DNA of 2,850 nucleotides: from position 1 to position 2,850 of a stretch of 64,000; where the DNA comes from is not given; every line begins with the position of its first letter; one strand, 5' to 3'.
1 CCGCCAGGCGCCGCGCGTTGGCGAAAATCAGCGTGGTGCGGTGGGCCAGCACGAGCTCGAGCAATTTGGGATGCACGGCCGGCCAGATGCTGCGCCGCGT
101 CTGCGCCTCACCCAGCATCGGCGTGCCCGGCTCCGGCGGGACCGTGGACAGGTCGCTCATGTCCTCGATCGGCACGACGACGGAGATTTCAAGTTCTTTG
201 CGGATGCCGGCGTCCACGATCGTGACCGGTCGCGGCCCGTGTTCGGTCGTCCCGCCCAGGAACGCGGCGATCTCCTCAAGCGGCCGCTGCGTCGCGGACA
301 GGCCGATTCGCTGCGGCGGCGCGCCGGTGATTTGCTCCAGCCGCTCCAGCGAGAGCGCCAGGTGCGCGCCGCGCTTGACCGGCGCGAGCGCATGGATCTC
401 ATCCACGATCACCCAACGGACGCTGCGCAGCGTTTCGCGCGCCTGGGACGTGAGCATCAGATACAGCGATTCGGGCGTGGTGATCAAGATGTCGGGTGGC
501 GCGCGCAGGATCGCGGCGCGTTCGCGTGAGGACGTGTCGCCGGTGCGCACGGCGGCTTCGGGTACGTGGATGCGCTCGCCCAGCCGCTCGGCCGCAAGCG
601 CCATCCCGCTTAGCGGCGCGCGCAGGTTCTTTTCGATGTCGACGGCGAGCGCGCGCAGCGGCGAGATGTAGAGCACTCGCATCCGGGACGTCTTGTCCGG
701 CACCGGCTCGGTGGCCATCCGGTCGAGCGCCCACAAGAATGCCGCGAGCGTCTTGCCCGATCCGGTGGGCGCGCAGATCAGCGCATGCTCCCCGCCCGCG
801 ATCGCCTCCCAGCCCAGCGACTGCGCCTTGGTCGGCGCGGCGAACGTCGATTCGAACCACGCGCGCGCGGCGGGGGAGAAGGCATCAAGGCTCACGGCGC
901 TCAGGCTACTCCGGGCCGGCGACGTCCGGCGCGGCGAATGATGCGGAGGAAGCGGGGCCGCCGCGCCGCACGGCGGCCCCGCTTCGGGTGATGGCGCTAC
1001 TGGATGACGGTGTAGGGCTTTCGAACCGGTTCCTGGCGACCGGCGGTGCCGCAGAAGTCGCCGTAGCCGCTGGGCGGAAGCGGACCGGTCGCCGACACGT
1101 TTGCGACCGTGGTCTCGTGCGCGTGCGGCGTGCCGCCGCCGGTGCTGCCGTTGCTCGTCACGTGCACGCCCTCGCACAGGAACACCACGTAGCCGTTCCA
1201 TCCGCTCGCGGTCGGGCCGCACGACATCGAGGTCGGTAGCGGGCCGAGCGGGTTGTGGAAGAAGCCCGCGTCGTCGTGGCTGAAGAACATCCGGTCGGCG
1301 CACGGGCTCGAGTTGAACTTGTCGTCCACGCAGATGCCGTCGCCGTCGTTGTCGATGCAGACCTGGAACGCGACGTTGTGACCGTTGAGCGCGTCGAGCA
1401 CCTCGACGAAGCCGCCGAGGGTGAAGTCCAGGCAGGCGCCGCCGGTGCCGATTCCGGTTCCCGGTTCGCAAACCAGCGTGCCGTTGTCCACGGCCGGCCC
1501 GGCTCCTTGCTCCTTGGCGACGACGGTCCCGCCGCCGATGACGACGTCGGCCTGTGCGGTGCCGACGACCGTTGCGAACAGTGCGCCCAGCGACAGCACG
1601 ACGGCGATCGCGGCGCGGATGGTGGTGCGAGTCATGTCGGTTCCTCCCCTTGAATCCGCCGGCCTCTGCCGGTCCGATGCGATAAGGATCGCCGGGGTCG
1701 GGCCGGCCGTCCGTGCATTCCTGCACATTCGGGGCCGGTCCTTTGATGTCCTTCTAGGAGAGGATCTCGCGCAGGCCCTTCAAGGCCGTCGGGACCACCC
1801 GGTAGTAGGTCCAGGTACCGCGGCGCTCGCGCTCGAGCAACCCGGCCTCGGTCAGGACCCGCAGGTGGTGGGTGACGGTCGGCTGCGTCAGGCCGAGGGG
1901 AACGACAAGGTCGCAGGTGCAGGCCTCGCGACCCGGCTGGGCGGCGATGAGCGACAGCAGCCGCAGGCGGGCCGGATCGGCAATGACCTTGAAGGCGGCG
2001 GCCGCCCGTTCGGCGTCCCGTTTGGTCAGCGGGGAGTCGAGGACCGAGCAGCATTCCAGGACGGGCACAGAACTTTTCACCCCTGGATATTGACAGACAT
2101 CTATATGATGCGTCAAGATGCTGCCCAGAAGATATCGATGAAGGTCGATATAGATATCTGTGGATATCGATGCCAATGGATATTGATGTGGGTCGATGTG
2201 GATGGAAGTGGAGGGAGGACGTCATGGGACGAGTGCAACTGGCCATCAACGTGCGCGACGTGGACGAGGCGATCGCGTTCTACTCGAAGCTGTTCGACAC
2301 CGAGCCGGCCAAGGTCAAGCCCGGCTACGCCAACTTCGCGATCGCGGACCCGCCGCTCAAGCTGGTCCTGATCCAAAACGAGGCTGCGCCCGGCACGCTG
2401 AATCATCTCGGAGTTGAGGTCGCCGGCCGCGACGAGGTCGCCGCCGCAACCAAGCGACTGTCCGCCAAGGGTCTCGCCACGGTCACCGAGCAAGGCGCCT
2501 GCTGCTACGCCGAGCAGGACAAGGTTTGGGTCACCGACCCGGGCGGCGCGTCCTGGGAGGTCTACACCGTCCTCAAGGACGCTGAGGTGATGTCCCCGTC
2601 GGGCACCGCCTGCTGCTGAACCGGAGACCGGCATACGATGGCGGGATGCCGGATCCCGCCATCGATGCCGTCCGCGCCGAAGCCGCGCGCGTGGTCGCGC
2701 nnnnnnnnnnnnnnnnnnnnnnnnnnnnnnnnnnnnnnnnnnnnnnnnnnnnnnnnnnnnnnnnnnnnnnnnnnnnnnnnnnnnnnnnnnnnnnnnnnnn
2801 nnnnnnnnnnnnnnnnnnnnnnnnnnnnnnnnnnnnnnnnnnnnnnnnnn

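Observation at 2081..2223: AT-rich, repeat-dense operator region between divergent arsR and cadI/arsI-like genes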

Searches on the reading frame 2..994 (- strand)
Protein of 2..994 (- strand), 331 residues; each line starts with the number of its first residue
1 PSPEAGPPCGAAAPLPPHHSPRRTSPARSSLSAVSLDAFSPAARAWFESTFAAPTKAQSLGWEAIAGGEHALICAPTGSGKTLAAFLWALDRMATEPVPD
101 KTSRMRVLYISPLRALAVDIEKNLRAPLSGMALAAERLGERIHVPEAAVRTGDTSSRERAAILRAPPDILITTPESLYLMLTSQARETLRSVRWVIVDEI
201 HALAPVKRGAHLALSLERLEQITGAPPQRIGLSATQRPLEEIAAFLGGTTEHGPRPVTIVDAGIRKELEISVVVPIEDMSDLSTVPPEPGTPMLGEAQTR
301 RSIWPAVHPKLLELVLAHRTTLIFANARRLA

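Call 57: search_protein_families(library=pfam, proteins=[window:2-994:-], max_evalue=0.0001)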
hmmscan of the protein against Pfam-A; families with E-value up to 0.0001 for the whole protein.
window:2-994:- (331 aa): 3 families
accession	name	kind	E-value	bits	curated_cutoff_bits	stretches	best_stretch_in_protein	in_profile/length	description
PF00270.35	DEAD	-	1.2e-32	113.4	26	1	55-238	1-163/167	DEAD/DEAH box helicase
PF04851.21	ResIII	-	4.2e-07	30.4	22.5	1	66-235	21-161/164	Type III restriction enzyme, res subunit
PF13481.12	AAA_25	-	3.5e-05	24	27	1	46-133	11-100/195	AAA domain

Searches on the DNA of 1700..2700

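Call 33: search_rna_families(source=window, start=1700, end=2700, threshold=evalue, max_evalue=1)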
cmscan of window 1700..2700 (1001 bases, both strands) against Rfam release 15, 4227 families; matches with E-value up to 1: 0.
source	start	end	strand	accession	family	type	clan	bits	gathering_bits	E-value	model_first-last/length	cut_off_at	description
